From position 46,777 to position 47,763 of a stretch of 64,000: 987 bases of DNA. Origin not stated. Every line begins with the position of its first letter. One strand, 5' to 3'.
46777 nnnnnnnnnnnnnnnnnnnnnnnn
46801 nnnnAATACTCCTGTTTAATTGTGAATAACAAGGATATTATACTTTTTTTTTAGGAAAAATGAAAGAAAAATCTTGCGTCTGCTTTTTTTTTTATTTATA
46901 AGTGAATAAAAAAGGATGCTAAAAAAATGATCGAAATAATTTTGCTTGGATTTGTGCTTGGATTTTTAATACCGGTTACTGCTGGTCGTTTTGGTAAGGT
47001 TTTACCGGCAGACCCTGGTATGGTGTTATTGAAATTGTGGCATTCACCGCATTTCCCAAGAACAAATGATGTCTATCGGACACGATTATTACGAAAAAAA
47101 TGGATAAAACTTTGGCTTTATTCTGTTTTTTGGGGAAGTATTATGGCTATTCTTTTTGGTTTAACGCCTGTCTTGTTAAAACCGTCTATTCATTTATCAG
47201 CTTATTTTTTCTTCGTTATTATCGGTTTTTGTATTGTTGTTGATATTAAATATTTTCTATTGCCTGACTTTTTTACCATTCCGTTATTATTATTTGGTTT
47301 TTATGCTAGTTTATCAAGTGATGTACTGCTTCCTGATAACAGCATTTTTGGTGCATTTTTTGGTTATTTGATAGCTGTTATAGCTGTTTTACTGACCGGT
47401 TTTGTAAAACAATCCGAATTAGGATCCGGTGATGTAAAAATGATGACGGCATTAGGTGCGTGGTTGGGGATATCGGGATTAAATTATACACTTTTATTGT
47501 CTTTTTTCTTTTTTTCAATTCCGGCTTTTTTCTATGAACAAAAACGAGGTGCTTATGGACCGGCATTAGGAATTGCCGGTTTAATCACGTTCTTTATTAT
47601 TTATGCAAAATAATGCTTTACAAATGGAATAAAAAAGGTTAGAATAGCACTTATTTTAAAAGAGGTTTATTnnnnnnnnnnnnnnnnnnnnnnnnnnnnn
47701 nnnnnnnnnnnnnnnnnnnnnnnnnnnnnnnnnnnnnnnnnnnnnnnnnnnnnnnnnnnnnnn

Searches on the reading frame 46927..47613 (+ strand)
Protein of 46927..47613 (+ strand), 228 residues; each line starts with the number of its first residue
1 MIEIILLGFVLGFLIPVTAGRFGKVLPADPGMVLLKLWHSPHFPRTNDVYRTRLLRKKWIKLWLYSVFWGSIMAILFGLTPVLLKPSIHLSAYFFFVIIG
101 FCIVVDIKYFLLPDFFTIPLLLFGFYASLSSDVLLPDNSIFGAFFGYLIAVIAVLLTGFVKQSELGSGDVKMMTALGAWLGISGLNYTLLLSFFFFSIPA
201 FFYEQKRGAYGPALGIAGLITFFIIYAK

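Call 18: search_protein_families(library=pfam, proteins=[window:46927-47613:+], max_evalue=0.00001)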
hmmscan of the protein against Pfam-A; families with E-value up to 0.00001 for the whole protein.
window:46927-47613:+ (228 aa): 1 family
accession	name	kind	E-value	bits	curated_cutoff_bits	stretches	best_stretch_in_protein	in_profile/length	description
PF01478.23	Peptidase_A24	-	1.5e-14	54.7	26.5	1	94-198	2-101/104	Type IV leader peptidase family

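Call 37: find_homologous_proteins(query=window:46927-47613:+, max_evalue=0.00001)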
Query window:46927-47613:+ (228 aa): 197 proteins with E <= 0.00001 among 2767 candidates; the best 120 are listed.
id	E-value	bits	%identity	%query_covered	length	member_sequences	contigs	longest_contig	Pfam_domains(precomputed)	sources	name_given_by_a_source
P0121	5.0e-142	490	100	100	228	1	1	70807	PF01478.24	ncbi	-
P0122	1.7e-77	279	59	98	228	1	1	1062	PF01478.24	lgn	-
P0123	3.8e-76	274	59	98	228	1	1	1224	PF01478.24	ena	-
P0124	4.2e-75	271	59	100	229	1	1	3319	PF01478.24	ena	-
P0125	7.2e-75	270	59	97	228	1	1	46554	PF01478.24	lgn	-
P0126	3.4e-74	268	59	99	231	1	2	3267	PF01478.24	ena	-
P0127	6.3e-74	267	57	97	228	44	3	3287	PF01478.24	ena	-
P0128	3.1e-73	265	55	93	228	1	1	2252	PF01478.24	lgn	-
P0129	6.5e-73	264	55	99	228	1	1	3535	PF01478.24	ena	-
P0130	1.5e-72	262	55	99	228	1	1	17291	PF01478.24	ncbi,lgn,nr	ncbi:MAG: A24 family peptidase [Pseudomonadota bacterium]|nr:A24 family peptidase [Pseudomonadota ba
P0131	2.5e-72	262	55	99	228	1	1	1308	PF01478.24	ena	-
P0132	7.0e-72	260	54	100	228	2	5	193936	PF01478.24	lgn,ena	-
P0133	7.1e-72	260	54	100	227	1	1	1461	PF01478.24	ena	-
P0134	1.2e-71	260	53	100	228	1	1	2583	PF01478.24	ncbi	-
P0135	3.4e-71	258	54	100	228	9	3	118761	PF01478.24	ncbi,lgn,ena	-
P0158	1.3e-67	246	53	100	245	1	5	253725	PF01478.24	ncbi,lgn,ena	-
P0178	2.1e-61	226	49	98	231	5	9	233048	PF01478.24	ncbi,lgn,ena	-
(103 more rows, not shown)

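Call 38: find_encoding_contigs(protein=P0158, flank=10000, max_places=1)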
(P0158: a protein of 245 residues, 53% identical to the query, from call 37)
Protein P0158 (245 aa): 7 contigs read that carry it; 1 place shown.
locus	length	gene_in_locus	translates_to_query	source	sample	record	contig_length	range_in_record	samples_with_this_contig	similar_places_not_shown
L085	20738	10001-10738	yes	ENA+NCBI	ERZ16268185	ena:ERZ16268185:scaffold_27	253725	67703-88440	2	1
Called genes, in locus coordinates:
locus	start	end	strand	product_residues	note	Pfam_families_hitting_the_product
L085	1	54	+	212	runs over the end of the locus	PF01386:Ribosomal_L25p, PF14693:Ribosomal_TL5_C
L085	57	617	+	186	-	PF01195:Pept_tRNA_hydro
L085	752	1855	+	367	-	PF01926:MMR_HSR1, PF02421:FeoB_N, PF06071:YchF-GTPase_C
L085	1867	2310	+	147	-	PF01814:Hemerythrin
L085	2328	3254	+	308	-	PF01145:Band_7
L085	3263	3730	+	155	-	PF01957:NfeD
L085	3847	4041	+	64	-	-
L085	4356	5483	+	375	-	-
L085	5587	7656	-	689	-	PF03979:Sigma70_r1_1, PF00140:Sigma70_r1_2, PF04546:Sigma70_ner, PF04542:Sigma70_r2, PF04539:Sigma70_r3, PF04545:Sigma70_r4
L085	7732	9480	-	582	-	PF01807:Zn_ribbon_DnaG, PF08275:DNAG_N, PF13662:Toprim_4, PF01751:Toprim, PF13155:Toprim_2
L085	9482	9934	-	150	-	PF09424:YqeY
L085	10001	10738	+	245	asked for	PF01478:Peptidase_A24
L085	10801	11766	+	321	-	PF13413:HTH_25, PF13464:RodZ_C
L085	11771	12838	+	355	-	PF03462:PCRF, PF00472:RF-1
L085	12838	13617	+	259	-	PF07669:Eco57I (weak), PF13489:Methyltransf_23 (faint), PF05175:MTS, PF13847:Methyltransf_31, PF08242:Methyltransf_12 (weak), PF13649:Methyltransf_25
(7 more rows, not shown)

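Call 39: find_encoding_contigs(protein=P0178, flank=10000, max_places=1)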
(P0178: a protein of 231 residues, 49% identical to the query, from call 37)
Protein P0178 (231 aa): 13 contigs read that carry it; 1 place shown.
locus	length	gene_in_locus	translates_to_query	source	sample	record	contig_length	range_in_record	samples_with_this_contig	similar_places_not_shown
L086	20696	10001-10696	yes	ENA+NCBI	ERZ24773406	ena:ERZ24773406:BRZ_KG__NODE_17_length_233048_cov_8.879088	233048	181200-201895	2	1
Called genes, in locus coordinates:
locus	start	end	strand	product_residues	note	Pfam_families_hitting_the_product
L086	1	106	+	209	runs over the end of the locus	PF01386:Ribosomal_L25p, PF14693:Ribosomal_TL5_C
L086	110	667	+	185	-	PF01195:Pept_tRNA_hydro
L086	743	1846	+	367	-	PF01926:MMR_HSR1, PF02421:FeoB_N, PF06071:YchF-GTPase_C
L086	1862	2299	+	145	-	PF01814:Hemerythrin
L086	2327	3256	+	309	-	PF01145:Band_7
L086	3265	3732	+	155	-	PF01957:NfeD (weak)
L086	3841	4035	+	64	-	-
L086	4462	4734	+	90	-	-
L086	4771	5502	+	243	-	-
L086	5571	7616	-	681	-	PF03979:Sigma70_r1_1, PF00140:Sigma70_r1_2, PF04546:Sigma70_ner, PF04542:Sigma70_r2, PF04539:Sigma70_r3, PF04545:Sigma70_r4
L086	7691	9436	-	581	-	PF01807:Zn_ribbon_DnaG, PF08275:DNAG_N, PF13662:Toprim_4, PF01751:Toprim, PF13155:Toprim_2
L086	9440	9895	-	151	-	PF09424:YqeY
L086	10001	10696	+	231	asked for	PF01478:Peptidase_A24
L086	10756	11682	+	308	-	PF13413:HTH_25, PF13464:RodZ_C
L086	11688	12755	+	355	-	PF03462:PCRF, PF00472:RF-1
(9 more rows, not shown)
